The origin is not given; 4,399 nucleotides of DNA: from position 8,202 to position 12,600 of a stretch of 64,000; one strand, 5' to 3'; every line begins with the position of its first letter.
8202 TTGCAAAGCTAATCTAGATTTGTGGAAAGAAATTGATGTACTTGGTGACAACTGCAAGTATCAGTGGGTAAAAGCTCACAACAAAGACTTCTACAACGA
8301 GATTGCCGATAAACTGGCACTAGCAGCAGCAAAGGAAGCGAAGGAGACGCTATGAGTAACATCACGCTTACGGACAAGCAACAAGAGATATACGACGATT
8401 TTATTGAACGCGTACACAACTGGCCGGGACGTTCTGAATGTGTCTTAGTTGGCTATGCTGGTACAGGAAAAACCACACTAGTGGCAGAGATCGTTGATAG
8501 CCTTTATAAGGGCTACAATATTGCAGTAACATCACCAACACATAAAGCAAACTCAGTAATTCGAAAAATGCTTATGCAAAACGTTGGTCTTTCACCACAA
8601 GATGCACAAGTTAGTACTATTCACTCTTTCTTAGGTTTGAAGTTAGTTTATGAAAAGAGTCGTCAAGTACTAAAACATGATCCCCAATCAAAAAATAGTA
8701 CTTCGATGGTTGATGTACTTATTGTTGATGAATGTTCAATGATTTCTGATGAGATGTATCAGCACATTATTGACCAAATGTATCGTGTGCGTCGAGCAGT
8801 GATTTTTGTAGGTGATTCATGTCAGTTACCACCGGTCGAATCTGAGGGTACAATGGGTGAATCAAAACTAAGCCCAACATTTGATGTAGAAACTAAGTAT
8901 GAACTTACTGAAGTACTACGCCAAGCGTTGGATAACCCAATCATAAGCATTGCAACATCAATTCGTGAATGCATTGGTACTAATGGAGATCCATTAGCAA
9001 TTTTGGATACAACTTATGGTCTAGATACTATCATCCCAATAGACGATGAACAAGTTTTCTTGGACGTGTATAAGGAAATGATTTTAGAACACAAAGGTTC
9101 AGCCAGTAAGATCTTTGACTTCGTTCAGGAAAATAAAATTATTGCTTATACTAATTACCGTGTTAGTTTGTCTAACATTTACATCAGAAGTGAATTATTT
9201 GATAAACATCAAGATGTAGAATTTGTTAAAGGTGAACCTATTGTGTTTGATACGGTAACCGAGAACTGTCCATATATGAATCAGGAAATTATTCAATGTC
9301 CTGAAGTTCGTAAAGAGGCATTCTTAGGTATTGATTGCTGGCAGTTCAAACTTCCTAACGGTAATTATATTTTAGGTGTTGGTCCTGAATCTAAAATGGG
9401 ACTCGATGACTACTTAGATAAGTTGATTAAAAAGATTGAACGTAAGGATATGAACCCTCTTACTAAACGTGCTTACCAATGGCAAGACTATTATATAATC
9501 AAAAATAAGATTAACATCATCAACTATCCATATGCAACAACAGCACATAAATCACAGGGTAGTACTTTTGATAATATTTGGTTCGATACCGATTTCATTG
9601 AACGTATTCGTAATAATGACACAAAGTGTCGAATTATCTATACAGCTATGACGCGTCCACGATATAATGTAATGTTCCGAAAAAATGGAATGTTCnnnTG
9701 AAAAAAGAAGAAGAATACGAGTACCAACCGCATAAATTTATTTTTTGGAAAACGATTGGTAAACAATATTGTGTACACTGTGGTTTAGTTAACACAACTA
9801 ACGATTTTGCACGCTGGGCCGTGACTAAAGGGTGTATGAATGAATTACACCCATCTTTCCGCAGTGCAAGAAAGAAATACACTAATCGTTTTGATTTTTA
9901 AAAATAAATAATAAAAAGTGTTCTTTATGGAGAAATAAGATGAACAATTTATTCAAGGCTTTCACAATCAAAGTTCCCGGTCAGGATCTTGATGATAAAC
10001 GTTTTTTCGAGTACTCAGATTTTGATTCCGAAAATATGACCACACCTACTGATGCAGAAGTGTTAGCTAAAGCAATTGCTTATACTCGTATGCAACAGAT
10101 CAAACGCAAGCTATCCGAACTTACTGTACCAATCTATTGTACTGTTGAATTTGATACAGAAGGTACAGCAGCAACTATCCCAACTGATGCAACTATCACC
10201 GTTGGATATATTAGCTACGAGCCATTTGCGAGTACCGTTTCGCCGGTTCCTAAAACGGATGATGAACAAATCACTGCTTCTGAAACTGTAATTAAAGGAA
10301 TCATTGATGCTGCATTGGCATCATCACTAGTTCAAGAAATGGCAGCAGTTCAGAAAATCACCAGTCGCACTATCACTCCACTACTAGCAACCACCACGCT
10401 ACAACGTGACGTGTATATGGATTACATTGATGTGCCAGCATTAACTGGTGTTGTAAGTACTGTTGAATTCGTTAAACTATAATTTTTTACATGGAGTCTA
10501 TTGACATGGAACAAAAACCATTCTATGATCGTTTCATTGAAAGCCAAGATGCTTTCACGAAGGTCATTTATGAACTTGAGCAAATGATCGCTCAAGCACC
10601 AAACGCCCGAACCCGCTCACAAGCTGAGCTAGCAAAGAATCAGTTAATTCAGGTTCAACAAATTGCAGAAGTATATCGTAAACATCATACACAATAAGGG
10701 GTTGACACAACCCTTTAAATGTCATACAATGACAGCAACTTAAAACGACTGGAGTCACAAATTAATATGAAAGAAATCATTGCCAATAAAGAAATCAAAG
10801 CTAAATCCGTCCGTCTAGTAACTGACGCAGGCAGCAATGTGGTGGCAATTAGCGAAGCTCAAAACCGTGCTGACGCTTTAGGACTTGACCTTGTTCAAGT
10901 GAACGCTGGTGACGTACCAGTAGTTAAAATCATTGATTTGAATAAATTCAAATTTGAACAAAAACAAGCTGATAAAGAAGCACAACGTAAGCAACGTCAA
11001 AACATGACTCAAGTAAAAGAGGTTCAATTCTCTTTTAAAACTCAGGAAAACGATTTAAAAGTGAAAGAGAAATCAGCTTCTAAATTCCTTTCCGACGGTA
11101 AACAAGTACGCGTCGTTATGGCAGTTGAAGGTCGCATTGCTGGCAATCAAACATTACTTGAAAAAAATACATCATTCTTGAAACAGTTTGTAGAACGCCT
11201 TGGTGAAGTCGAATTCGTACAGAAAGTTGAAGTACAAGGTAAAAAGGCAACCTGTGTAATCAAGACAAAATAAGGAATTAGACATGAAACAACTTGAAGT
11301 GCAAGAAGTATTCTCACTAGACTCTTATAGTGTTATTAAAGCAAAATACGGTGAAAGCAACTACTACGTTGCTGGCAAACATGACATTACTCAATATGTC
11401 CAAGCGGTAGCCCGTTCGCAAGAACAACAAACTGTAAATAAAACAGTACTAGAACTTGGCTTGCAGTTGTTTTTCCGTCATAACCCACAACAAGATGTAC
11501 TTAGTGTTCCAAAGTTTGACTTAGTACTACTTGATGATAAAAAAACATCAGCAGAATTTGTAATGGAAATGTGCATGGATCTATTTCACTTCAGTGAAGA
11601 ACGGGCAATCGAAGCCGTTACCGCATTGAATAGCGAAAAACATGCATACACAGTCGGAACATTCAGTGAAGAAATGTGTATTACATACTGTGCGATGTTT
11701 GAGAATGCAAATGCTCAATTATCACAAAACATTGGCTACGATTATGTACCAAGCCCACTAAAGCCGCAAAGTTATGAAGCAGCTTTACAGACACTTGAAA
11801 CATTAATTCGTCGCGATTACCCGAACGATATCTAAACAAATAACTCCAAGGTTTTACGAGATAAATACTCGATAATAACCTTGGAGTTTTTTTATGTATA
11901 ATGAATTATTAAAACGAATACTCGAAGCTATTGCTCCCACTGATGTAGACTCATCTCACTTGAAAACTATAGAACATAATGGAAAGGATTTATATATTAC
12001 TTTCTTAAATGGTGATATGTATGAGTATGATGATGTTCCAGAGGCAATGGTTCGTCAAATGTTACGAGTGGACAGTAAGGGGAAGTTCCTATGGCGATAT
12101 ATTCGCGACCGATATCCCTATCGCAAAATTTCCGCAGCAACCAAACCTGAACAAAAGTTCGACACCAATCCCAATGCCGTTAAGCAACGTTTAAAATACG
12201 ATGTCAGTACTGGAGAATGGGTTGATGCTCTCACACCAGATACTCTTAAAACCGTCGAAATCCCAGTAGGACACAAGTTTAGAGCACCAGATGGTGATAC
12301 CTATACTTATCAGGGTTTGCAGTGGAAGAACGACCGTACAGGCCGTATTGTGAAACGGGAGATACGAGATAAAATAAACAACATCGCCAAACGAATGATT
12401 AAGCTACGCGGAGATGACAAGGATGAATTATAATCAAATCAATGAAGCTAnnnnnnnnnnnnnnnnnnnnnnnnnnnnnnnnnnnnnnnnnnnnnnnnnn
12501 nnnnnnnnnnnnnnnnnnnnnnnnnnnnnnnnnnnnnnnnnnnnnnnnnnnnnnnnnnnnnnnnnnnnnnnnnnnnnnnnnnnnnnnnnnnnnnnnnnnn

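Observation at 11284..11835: ClpS-like adaptor domain fused to a 90-aa N-terminal extension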

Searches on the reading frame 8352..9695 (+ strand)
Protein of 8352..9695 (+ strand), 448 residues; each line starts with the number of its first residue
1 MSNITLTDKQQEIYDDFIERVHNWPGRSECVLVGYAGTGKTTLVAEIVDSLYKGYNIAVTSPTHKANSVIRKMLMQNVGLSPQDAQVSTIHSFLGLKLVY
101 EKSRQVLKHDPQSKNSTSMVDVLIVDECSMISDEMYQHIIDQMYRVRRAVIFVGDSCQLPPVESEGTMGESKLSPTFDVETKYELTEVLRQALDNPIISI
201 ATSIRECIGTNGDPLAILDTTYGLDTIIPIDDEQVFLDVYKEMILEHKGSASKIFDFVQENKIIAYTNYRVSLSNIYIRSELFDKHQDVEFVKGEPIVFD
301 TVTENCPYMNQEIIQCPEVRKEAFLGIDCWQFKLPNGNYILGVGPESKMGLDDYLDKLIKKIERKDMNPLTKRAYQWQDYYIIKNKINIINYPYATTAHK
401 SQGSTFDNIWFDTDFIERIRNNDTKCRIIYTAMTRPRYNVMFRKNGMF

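Call 3: search_protein_families(library=pfam, proteins=[window:8352-9695:+], max_evalue=1)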
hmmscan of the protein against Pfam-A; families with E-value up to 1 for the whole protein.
window:8352-9695:+ (448 aa): 30 families (the best 25 are shown)
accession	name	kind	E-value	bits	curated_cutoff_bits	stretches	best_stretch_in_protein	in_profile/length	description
PF13604.12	AAA_30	-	2.6e-22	79.9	27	1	27-204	18-168/191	AAA domain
PF13245.12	AAA_19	-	1.2e-19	71.2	25.1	1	28-162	12-132/134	AAA domain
PF05970.20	PIF1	-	2.6e-12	47.3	25.9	1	6-169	2-162/223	PIF1-like helicase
PF13401.12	AAA_22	-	8.7e-09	36.2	27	1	30-156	8-124/130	AAA domain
PF05127.21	NAT10_TcmA_helicase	-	9.4e-08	32.6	22.7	1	32-146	2-116/176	RNA cytidine acetyltransferase NAT10/TcmA, helicase domain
PF13538.12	UvrD_C_2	-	1.9e-07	31.3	27.4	1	394-435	3-44/52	UvrD-like helicase C-terminal domain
PF13086.12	AAA_11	-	2.9e-07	31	27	2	119-162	213-253/257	AAA domain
PF04851.21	ResIII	-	6e-07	30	22.5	1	4-143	2-150/164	Type III restriction enzyme, res subunit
PF01443.25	Viral_helicase1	-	6.4e-07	29.9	21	1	31-191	2-129/228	Viral superfamily 1 RNA helicase core domain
PF09848.15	SLFN-g3_helicase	-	9.3e-06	25.6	24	1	30-197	4-167/354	Schlafen group 3, DNA/RNA helicase domain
PF00580.27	UvrD-helicase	-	4e-05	23.9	23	1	27-103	13-95/271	UvrD/REP helicase N-terminal domain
PF00270.35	DEAD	-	0.00027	21.1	26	1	26-145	14-143/167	DEAD/DEAH box helicase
PF02367.23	TsaE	-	0.00028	21.3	26.6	1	27-65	21-57/128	Threonylcarbamoyl adenosine biosynthesis protein TsaE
PF13191.12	AAA_16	-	0.00058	20.8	32.6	1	27-64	23-60/167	AAA ATPase domain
PF25199.1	nSTAND_NTPase5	-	0.0025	18.1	34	1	11-58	26-74/145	Novel STAND NTPase 5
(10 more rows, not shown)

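Call 4: search_protein_families(library=phrogs, proteins=[window:8352-9695:+], max_evalue=0.1)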
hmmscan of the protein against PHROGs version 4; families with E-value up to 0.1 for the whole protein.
window:8352-9695:+ (448 aa): 13 families
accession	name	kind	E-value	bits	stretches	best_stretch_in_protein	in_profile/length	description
phrog_325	-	DNA, RNA and nucleotide metabolism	4.2e-114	383.8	1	2-445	467-869/986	Dda-like helicase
phrog_4412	-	DNA, RNA and nucleotide metabolism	5.1e-32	112.1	2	2-206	327-503/743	exonuclease V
phrog_25471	-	unknown function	5.3e-17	63.4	1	5-160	2-161/162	-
phrog_1967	-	DNA, RNA and nucleotide metabolism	2.6e-12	47.2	1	3-126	150-256/776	DNA helicase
phrog_16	-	DNA, RNA and nucleotide metabolism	1.2e-06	28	1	2-143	269-401/986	DNA helicase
phrog_25411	-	unknown function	1.3e-05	25.1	1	116-164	350-394/627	-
phrog_2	-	head and packaging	7e-05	22.8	1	4-137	264-382/807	terminase large subunit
phrog_296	-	integration and excision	0.00028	20.7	1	30-140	321-409/626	DNA transposition protein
phrog_2107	-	other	0.0014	19.3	1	31-129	7-93/201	thymidylate kinase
phrog_170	-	other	0.0048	17.4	1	3-46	72-109/323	PhoH-like phosphate starvation-inducible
phrog_1815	-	other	0.026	15.7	0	31-60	7-36/197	guanylate kinase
phrog_6841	-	unknown function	0.027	14.3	1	29-108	56-138/470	-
phrog_168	-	DNA, RNA and nucleotide metabolism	0.066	13.9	1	29-136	44-117/314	clamp loader of DNA polymerase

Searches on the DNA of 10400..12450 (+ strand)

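Call 6: search_dna_similar(query=window:10700-12450:+, collection=phages, mode=near, max_rows=25)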
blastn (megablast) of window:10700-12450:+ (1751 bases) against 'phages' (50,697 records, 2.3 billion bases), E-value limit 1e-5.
No match.

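Call 68: search_rna_families(source=window, start=10400, end=12100, threshold=evalue, max_evalue=1)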
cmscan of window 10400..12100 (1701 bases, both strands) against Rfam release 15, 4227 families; matches with E-value up to 1: 1.
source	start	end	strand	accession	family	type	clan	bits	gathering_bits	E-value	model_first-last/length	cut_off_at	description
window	11842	11955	-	RF02822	Srn266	Gene; sRNA;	-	25.7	63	0.2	1-112/112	no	Streptococcus RNA 266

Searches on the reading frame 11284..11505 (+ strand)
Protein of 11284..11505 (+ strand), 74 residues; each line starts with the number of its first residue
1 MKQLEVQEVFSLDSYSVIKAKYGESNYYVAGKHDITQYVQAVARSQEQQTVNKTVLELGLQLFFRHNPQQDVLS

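Call 58: search_protein_families(library=pfam, proteins=[window:11284-11505:+], max_evalue=1)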
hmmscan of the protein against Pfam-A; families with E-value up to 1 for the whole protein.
window:11284-11505:+ (74 aa): 0 families

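Call 64: predict_structure(alignment_id=A4)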
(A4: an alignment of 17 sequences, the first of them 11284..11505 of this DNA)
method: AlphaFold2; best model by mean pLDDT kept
length: 74 residues; sequences in the alignment: 17
mean_pLDDT: 85.0   pTM: 0.74
mean pLDDT of the five models: 85.0, 84.7, 84.5, 82.6, 82.6
residues with pLDDT >= 90: 37; 70-90: 28; 50-70: 8; < 50: 1
segments of 3 or more residues with pLDDT < 50: none
pLDDT, mean of each block of 10 residues (from residue 1): 70 83 89 93 90 92 89 58
secondary structure, 60 per line:
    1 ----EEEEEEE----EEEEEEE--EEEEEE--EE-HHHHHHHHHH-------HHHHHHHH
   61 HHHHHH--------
elements in order: E5-11 E16-22 E25-30 H36-45 H53-66
